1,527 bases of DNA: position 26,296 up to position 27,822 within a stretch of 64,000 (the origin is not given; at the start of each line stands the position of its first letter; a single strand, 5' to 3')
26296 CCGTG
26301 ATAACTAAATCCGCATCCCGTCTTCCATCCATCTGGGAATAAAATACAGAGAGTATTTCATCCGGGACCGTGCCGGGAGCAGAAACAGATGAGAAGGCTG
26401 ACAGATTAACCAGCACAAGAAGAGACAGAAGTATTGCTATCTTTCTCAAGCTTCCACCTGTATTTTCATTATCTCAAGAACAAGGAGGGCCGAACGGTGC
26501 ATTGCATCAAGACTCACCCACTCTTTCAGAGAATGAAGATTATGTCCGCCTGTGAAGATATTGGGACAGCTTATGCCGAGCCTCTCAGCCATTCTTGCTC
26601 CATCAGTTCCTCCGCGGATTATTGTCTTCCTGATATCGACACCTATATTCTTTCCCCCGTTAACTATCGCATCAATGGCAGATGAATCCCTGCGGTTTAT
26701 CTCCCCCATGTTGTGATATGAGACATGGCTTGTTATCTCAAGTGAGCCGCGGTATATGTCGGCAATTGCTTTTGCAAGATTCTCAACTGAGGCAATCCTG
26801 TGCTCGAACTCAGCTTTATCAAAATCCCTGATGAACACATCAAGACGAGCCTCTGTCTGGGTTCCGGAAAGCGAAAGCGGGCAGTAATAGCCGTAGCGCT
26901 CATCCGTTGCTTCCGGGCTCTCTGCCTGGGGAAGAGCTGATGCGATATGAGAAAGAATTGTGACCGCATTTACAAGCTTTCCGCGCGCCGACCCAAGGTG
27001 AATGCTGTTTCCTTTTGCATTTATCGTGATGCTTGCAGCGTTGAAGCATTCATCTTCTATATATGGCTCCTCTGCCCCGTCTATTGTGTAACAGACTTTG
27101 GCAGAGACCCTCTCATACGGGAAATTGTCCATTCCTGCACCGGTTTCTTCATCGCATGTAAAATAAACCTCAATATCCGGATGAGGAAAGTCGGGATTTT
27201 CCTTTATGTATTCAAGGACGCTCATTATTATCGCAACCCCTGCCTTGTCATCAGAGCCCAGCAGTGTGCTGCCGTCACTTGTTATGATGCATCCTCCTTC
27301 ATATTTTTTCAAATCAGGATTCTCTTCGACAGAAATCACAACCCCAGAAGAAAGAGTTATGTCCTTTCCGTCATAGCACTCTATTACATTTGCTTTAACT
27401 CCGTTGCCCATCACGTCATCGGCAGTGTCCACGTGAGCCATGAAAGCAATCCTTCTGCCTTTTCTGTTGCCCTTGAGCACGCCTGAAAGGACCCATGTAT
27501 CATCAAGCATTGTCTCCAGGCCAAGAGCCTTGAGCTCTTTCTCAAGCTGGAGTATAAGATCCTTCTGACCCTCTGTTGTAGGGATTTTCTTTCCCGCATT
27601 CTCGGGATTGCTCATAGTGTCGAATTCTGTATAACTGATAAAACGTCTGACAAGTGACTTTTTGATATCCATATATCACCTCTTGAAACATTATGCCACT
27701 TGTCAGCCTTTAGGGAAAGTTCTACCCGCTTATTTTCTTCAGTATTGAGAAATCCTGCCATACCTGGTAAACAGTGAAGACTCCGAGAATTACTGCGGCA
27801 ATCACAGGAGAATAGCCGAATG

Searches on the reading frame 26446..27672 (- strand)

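Call 35: search_protein_families(library=pfam, proteins=[window:26446-27672:-], max_evalue=0.001)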
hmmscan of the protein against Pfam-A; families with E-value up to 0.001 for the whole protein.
window:26446-27672:- (408 aa): 3 families
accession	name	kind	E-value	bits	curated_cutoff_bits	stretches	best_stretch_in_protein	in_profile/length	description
PF01546.33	Peptidase_M20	-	2.4e-10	41.1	24.6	1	140-401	34-203/206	Peptidase family M20/M25/M40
PF07687.19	M20_dimer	-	6.7e-08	32.9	21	1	210-304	4-103/107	Peptidase dimerisation domain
PF05343.19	Peptidase_M42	-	4.2e-07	29.8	23.2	1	141-199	134-190/292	M42 glutamyl aminopeptidase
